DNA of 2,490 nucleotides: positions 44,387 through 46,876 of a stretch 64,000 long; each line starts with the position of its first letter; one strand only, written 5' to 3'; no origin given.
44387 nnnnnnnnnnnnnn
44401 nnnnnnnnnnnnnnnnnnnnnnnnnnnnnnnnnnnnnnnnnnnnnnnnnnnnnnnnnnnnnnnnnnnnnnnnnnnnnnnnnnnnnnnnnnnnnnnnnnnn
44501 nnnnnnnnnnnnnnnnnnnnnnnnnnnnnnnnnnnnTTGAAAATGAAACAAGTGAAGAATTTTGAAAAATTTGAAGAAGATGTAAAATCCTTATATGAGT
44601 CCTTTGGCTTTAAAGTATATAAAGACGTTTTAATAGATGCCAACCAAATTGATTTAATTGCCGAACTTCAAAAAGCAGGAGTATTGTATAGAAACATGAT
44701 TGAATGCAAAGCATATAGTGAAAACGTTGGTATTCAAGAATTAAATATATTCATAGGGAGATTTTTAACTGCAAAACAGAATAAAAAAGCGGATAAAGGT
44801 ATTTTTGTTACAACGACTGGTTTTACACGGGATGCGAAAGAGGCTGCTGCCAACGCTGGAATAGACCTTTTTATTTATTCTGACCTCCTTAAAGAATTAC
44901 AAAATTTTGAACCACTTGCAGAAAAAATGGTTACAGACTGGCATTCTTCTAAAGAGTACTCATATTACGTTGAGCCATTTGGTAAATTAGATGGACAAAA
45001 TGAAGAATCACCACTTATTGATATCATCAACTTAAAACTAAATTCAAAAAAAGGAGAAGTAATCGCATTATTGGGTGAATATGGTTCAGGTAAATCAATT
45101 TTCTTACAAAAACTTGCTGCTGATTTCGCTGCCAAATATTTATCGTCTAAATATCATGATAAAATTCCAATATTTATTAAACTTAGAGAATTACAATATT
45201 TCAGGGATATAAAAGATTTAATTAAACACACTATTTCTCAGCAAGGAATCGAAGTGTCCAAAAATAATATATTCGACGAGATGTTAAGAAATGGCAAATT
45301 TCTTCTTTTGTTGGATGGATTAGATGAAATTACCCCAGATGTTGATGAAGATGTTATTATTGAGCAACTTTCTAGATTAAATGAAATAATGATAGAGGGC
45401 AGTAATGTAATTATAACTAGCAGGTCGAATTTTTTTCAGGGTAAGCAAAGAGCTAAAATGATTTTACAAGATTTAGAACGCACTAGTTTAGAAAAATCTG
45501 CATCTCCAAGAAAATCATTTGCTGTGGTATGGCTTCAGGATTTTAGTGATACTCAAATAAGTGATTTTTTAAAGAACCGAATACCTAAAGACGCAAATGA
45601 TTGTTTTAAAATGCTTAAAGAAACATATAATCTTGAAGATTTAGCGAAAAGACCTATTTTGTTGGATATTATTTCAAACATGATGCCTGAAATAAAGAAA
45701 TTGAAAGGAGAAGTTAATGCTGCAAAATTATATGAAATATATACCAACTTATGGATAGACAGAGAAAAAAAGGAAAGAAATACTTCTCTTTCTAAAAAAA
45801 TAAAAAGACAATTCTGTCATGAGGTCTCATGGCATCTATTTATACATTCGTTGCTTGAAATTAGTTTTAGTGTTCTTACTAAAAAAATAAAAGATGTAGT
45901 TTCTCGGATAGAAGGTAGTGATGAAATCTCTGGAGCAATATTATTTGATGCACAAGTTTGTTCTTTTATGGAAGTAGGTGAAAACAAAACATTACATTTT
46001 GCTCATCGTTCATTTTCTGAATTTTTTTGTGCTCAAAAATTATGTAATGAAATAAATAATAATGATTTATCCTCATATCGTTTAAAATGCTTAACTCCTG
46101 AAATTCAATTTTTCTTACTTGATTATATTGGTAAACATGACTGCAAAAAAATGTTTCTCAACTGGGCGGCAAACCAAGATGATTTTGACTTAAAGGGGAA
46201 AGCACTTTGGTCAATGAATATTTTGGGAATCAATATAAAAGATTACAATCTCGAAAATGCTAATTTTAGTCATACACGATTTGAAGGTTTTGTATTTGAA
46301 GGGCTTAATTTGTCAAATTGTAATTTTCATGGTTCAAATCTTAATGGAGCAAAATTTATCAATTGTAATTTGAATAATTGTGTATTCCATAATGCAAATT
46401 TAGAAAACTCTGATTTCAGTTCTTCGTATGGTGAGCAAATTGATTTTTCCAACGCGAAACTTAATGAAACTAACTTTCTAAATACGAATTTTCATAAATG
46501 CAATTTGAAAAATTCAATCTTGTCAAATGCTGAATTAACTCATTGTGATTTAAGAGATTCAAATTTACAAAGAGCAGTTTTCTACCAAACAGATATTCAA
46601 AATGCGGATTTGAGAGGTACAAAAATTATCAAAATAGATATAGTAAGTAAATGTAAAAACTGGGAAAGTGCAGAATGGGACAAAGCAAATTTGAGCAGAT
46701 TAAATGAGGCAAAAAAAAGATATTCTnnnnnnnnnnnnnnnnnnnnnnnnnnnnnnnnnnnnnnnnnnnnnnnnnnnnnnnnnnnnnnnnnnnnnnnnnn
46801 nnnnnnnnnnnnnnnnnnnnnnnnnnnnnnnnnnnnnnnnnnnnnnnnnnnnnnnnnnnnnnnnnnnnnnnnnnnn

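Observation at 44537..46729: Single-gene Mrr-nuclease / NACHT / pentapeptide-repeat protein wedged between fumarase and enolase: candidate uncharacterised NLR-type antiphage system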

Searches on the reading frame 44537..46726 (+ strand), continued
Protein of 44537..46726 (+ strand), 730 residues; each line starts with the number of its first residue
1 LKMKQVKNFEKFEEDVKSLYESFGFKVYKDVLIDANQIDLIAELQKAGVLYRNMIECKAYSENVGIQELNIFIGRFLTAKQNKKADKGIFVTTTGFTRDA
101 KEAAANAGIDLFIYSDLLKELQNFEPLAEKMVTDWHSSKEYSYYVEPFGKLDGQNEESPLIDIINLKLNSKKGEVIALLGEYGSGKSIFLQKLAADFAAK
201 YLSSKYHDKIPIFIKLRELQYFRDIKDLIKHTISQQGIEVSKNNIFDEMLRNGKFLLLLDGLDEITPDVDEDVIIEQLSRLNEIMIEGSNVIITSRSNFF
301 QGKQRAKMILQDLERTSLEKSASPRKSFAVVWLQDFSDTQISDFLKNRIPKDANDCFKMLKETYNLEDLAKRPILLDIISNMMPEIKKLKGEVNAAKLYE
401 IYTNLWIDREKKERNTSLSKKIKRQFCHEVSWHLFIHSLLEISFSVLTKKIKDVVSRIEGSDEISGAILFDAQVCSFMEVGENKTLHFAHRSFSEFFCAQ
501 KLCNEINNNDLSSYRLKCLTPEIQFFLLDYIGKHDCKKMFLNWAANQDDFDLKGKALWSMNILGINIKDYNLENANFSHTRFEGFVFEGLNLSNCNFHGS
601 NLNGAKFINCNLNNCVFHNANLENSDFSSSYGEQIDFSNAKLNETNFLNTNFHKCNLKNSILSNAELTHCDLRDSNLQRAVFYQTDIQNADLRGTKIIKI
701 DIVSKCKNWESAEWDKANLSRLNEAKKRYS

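Call 53: fold_search(model_id=the predicted structure, library=pdb)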
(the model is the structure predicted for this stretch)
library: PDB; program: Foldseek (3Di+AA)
matches with E <= 10: 789; with E <= 0.001: 111
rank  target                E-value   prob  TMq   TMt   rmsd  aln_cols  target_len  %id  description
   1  4kxf_B                2.2e-13  1.00  0.29  0.24  16.2       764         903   12  Crystal structure of NLRC4 reveals its autoinhibition mechanism (released 2013-07-24)
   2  4kxf_F                2.8e-13  1.00  0.30  0.25  16.5       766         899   12  Crystal structure of NLRC4 reveals its autoinhibition mechanism (released 2013-07-24)
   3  5irm_C                3.4e-13  1.00  0.32  0.30  18.7       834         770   12  Crystal structure of rabbit NOD2 in an ADP-bound state (Crystal form2) (released 2016-06-29)
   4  4kxf_P                3.4e-13  1.00  0.29  0.25  17.2       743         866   12  Crystal structure of NLRC4 reveals its autoinhibition mechanism (released 2013-07-24)
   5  4kxf_K                3.7e-13  1.00  0.29  0.24  17.4       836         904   12  Crystal structure of NLRC4 reveals its autoinhibition mechanism (released 2013-07-24)
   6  4kxf_N                7.8e-13  1.00  0.30  0.25  16.4       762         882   11  Crystal structure of NLRC4 reveals its autoinhibition mechanism (released 2013-07-24)
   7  5irn                  8.2e-13  1.00  0.30  0.30  19.0       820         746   10  Crystal structure of rabbit NOD2 in an ADP-bound state (Crystal form1) (released 2016-06-29)
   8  4kxf_D                1.7e-12  1.00  0.29  0.25  16.1       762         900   12  Crystal structure of NLRC4 reveals its autoinhibition mechanism (released 2013-07-24)
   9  5irl                  1.8e-12  1.00  0.32  0.31  18.4       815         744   11  Crystal structure of rabbit NOD2 SER mutant in an ADP-bound state (released 2016-06-29)
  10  4kxf_H                3.8e-12  1.00  0.29  0.24  16.7       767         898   12  Crystal structure of NLRC4 reveals its autoinhibition mechanism (released 2013-07-24)
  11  5irm_A                7.7e-12  1.00  0.31  0.30  18.0       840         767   12  Crystal structure of rabbit NOD2 in an ADP-bound state (Crystal form2) (released 2016-06-29)
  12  4kxf_L                7.7e-12  1.00  0.29  0.24  16.9       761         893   12  Crystal structure of NLRC4 reveals its autoinhibition mechanism (released 2013-07-24)
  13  8fvu_B                2.3e-11  1.00  0.36  0.30  15.5       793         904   12  Cryo-EM structure of human Needle/NAIP/NLRC4 (R288A) (released 2024-01-03)
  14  7alv                  4.9e-11  1.00  0.31  0.46  13.0       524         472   14  Crystal Structure of NLRP3 NACHT domain in complex with a potent inhibitor (released 2021-10-20)
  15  8swf_A                1.0e-10  1.00  0.25  0.23  17.9       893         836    9  Cryo-EM structure of NLRP3 open octamer (released 2024-02-14)
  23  8dgf_B                2.1e-09  1.00  0.35  0.18  15.0       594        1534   12  Avs4 bound to phage PhiV-1 portal (released 2022-08-03)
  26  8dgf_A                3.1e-09  1.00  0.35  0.19  11.5       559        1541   13  Avs4 bound to phage PhiV-1 portal (released 2022-08-03)
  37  4ycq                  3.8e-08  1.00  0.21  0.80   1.7       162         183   28  Beta1 synthetic solenoid protein (released 2016-03-09)
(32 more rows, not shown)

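Call 54: find_encoding_contigs(protein=P0009, flank=10000, max_places=2)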
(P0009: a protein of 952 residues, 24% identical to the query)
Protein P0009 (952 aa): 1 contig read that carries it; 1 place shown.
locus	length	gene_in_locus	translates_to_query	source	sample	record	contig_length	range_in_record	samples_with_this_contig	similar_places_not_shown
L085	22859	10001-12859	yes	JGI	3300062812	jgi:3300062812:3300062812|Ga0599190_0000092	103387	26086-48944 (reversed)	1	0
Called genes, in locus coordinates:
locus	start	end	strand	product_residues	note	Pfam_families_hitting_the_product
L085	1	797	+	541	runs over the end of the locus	PF16697:Yop-YscD_cpl, PF00498:FHA, PF07228:SpoIIE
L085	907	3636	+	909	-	PF00069:Pkinase, PF01636:APH (faint), PF07714:PK_Tyr_Ser-Thr, PF09142:TruB_C (faint), PF03109:ABC1 (weak), PF07676:PD40 (faint), PF26549:Tricorn_N (weak), PF26549:Tricorn_N, +4 more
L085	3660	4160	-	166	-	PF03682:UPF0158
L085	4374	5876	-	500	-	PF11794:HpaB_N, PF03241:HpaB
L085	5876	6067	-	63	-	-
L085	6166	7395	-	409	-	PF11288:DUF3089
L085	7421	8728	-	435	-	PF25371:DUF7884, PF02353:CMAS, PF13489:Methyltransf_23, PF08241:Methyltransf_11, PF08242:Methyltransf_12, PF13649:Methyltransf_25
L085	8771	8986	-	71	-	PF13560:HTH_31, PF01381:HTH_3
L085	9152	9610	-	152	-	PF00106:adh_short, PF08659:KR, PF13561:adh_short_C2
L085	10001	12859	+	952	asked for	PF04471:Mrr_cat, PF05729:NACHT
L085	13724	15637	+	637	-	-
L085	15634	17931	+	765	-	PF13620:CarboxypepD_reg, PF13715:CarbopepD_reg_2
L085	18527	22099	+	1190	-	-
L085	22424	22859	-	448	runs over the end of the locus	-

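Call 55: find_encoding_contigs(protein=P0003, flank=10000, max_places=2)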
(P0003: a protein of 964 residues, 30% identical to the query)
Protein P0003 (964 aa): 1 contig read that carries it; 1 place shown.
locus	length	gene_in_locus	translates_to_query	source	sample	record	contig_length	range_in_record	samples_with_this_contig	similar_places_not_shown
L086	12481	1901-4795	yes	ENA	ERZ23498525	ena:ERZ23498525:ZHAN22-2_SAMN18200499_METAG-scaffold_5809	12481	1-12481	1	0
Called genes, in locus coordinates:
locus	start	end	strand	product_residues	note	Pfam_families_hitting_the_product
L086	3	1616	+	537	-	?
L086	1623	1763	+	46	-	-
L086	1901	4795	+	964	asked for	PF04471:Mrr_cat, PF22722:NA-iREase1 (weak), PF05729:NACHT, PF00805:Pentapeptide (weak), PF23381:Beta-prop_IFT122_1st, PF23409:Beta-prop_EML, PF25175:Beta-prop_WDR5, PF25174:Beta-prop_THOC3, +20 more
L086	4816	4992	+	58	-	-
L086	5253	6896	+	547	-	PF00078:RVT_1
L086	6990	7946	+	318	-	PF00106:adh_short (faint), PF01073:3Beta_HSD, PF01370:Epimerase, PF02719:Polysacc_synt_2, PF04321:RmlD_sub_bind, PF07993:NAD_binding_4, PF13460:NAD_binding_10, PF16363:GDP_Man_Dehyd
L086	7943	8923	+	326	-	PF00288:GHMP_kinases_N, PF08544:GHMP_kinases_C (weak)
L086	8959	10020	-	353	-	PF02350:Epimerase_2, PF13579:Glyco_trans_4_4 (weak)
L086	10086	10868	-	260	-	-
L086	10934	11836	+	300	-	PF00483:NTP_transferase, PF12804:NTP_transf_3 (weak)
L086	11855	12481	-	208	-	PF01073:3Beta_HSD, PF01370:Epimerase, PF02719:Polysacc_synt_2 (faint), PF07993:NAD_binding_4 (weak), PF16363:GDP_Man_Dehyd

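Call 56: find_encoding_contigs(protein=P0006, flank=10000, max_places=2)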
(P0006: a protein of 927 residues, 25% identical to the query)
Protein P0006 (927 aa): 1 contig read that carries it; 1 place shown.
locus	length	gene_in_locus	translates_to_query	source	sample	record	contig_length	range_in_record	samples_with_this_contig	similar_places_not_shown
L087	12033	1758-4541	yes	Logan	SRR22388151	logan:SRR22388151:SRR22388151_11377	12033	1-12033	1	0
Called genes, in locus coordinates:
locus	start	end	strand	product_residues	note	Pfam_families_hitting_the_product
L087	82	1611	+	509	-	PF00078:RVT_1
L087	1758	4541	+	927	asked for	PF04471:Mrr_cat (weak), PF24883:NPHP3_N (faint), PF05729:NACHT, PF13599:Pentapeptide_4 (faint)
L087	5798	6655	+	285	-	-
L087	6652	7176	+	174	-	-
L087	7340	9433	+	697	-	PF01935:DUF87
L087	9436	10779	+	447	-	-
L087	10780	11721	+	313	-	PF02086:MethyltransfD12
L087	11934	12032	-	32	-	?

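Call 57: find_related_loci(query=A1, collection=viral_contigs, flank=8000)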
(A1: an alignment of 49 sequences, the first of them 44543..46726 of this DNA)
Query A1 (728 aa) in viral_contigs; peptide patterns used: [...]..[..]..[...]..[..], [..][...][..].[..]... (x = any residue, [..] = any of these).
600 stretches matched a pattern (row limit reached: there are more); 10 encode a relative of the query (tblastn E <= 1e-3); 10 distinct loci.
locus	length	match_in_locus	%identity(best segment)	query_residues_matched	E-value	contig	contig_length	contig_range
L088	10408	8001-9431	22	35-500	5e-22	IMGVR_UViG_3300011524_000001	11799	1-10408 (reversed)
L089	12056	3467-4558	32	459-721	1e-19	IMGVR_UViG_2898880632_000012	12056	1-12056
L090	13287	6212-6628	32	541-703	8e-12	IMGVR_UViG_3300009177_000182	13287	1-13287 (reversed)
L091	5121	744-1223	28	131-296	8e-10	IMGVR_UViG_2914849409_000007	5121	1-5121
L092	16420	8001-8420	29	163-298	2e-9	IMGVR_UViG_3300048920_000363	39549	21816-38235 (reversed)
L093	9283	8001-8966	22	174-514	5e-9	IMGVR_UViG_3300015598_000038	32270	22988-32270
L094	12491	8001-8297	32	600-698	6e-8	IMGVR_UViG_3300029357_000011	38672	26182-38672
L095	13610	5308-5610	27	585-712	4e-7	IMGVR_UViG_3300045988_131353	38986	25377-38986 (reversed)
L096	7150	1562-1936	33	160-286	9e-6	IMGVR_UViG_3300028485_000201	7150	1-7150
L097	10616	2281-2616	31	178-296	1e-5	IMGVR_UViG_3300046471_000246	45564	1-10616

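Call 67: find_related_loci(query=A1, collection=metagenome_contigs, flank=8000)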
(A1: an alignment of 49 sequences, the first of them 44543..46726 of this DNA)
Query A1 (728 aa) in metagenome_contigs; peptide patterns used: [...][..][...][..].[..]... (x = any residue, [..] = any of these).
600 stretches matched a pattern (row limit reached: there are more); 336 encode a relative of the query (tblastn E <= 1e-3); the best 80 are kept; 80 distinct loci.
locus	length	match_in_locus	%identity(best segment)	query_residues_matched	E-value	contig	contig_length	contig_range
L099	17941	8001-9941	29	8-649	1e-80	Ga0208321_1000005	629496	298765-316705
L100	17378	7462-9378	30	1-623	7e-76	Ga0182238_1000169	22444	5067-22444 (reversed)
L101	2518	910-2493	31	10-506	2e-73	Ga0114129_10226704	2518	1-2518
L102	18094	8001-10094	26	10-707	3e-66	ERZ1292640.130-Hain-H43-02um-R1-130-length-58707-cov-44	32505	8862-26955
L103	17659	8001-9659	29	10-563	1e-69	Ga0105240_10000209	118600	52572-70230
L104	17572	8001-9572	28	2-519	3e-62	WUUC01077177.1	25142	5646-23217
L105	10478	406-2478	24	8-686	2e-61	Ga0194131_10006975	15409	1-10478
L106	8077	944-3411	30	8-658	4e-60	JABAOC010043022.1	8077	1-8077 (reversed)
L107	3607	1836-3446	28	10-526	1e-60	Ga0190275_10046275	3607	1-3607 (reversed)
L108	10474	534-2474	26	1-636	2e-59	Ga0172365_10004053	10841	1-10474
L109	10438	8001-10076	27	9-672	2e-58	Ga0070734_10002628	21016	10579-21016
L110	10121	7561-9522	28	43-670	4e-58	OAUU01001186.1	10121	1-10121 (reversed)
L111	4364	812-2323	28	12-514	2e-56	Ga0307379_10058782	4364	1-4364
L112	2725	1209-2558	28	74-514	4e-56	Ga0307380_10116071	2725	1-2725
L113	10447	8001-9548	27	14-514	3e-55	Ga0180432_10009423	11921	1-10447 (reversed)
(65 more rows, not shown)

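Call 71: search_protein_families(library=pfam, alignment_id=A2, max_evalue=0.00001)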
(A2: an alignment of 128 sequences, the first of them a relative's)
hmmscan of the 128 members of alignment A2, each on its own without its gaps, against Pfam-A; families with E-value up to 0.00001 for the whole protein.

A. member 1, L099:5838-7124:- (428 aa): 1 family
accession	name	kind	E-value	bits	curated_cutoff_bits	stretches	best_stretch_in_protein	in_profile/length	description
PF04326.19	SLFN_AlbA_2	-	8.3e-22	78.4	25.3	1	299-408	1-117/118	Schlafen, AlbA_2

B. families by the number of members that match (of 128 scanned): 157 families (the first 25 are shown)
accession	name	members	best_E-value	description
PF00805.28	Pentapeptide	3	4e-33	Pentapeptide repeats (8 copies)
PF13599.13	Pentapeptide_4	3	7.7e-14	Pentapeptide repeat region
PF13191.12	AAA_16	3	2.1e-08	AAA ATPase domain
PF00515.34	TPR_1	2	3.4e-104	Tetratricopeptide repeat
PF13414.12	TPR_11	2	1.6e-91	TPR repeat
PF07719.23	TPR_2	2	1.7e-86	Tetratricopeptide repeat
PF13181.12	TPR_8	2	2e-79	Tetratricopeptide repeat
PF13431.12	TPR_17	2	1.5e-68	Tetratricopeptide repeat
PF13432.12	TPR_16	2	9.4e-57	Tetratricopeptide repeat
PF13371.12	TPR_9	2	9.3e-51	Tetratricopeptide repeat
PF13424.12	TPR_12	2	1.1e-38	Tetratricopeptide repeat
PF13635.12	DUF4143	2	2.3e-38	Domain of unknown function (DUF4143)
PF13428.12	TPR_14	2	3.7e-35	Tetratricopeptide repeat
PF24391.1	HD-CE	2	4.8e-34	HD-CE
PF14559.12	TPR_19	2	1.6e-31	Tetratricopeptide repeat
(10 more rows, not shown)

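Call 72: search_protein_families(library=padloc, alignment_id=A2, max_evalue=1e-10)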
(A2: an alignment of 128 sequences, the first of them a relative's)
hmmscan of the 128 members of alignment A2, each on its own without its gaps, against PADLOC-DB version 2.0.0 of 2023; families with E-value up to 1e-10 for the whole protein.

A. member 1, L099:5838-7124:- (428 aa): 0 families

B. families by the number of members that match (of 128 scanned): 84 families (the first 25 are shown)
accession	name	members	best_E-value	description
PDLC04791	PDC-S01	2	2.4e-35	-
PDLC05062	PDC-S66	2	1e-17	-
PDLC04134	mad2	2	8.7e-14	mads_2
PDLC04790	PDC-S01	1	2e-150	-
PDLC04135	mad3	1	2e-100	mads_3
PDLC03351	MTase_II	1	4.9e-93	Type II methyltransferase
PDLC01439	typeIV_DinG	1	2.3e-92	CAS-IV-A; associated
PDLC01608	Cas1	1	1.4e-73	"CAS-I,CAS-II,CAS-III,CAS-IV,CAS-V,CAS-VI; acquisition_1"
PDLC01248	Cas1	1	3.9e-68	"CAS-I,CAS-II,CAS-III,CAS-IV,CAS-V,CAS-VI; acquisition_1"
PDLC04789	PDC-S01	1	4.8e-63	-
PDLC00927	Cas1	1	1.2e-62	CRISPR-associated endonuclease Cas1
PDLC00928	Cas1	1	4.4e-62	Cas1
PDLC01249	Cas1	1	4.9e-55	"CAS-I,CAS-II,CAS-III,CAS-IV,CAS-V,CAS-VI; acquisition_1"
PDLC01449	Cas1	1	1e-54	"CAS-I,CAS-II,CAS-III,CAS-IV,CAS-V,CAS-VI; acquisition_1"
PDLC02025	Cas1d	1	2.8e-50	-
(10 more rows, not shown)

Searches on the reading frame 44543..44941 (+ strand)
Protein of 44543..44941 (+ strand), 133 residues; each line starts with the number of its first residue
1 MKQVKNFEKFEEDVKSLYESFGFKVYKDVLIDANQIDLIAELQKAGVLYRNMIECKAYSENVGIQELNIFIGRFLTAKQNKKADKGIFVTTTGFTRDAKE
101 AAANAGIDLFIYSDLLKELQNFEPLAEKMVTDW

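Call 35: search_solved_structures(query=window:44543-44941:+, max_evalue=1, show_alignments=3)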
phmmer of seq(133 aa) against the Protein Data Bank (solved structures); distinct sequences matched with E-value up to 1: 18.
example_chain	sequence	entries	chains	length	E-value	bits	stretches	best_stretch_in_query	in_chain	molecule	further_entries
1y88_A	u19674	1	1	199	0.00011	25.6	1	14-114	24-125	Hypothetical protein AF1548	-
3n23_B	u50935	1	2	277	0.096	16.1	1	52-75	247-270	Sodium/potassium-transporting ATPase subunit beta-1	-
4xe5_B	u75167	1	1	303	0.097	16.1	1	52-75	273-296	Sodium/potassium-transporting ATPase subunit beta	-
3kdp_B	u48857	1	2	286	0.1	16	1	52-75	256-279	Sodium/potassium-transporting ATPase subunit beta-1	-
7e1z_B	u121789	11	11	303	0.1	16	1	52-75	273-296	Sodium/potassium-transporting ATPase subunit beta-1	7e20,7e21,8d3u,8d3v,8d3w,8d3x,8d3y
7x20_B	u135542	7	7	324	0.11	15.9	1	52-75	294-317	Sodium/potassium-transporting ATPase subunit beta-1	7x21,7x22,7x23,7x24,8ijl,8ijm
4hqj_B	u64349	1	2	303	0.11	15.9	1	52-75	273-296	Sodium/potassium-transporting ATPase subunit beta-1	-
7yzr_B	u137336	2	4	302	0.11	15.9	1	52-75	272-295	Sodium/potassium-transporting ATPase subunit beta-1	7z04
3wgu_B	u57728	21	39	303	0.11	15.9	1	52-75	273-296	Sodium/potassium-transporting ATPase subunit beta-1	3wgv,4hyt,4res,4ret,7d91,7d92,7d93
9ro9_B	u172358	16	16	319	0.12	15.8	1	52-75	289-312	Sodium/potassium-transporting ATPase subunit beta-1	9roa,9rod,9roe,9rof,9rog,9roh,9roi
1vji_A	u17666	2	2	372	0.27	14.6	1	40-113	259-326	12-oxophytodienoate reductase (OPR1) | 12-oxophytodienoate reductase 1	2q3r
7o37_D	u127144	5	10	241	0.88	13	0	22-66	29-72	Cytochrome c1, heme protein, mitochondrial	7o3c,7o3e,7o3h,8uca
8zo8_QD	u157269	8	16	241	0.88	13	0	22-66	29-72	Cytochrome c domain-containing protein | Cytochrome c1, heme protein, mitochondrial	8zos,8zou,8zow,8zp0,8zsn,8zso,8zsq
1bcc_D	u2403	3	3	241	0.95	12.9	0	22-66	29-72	UBIQUINOL CYTOCHROME C OXIDOREDUCTASE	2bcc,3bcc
6haw_D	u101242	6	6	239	0.98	12.8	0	22-66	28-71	Cytochrome c1, heme protein, mitochondrial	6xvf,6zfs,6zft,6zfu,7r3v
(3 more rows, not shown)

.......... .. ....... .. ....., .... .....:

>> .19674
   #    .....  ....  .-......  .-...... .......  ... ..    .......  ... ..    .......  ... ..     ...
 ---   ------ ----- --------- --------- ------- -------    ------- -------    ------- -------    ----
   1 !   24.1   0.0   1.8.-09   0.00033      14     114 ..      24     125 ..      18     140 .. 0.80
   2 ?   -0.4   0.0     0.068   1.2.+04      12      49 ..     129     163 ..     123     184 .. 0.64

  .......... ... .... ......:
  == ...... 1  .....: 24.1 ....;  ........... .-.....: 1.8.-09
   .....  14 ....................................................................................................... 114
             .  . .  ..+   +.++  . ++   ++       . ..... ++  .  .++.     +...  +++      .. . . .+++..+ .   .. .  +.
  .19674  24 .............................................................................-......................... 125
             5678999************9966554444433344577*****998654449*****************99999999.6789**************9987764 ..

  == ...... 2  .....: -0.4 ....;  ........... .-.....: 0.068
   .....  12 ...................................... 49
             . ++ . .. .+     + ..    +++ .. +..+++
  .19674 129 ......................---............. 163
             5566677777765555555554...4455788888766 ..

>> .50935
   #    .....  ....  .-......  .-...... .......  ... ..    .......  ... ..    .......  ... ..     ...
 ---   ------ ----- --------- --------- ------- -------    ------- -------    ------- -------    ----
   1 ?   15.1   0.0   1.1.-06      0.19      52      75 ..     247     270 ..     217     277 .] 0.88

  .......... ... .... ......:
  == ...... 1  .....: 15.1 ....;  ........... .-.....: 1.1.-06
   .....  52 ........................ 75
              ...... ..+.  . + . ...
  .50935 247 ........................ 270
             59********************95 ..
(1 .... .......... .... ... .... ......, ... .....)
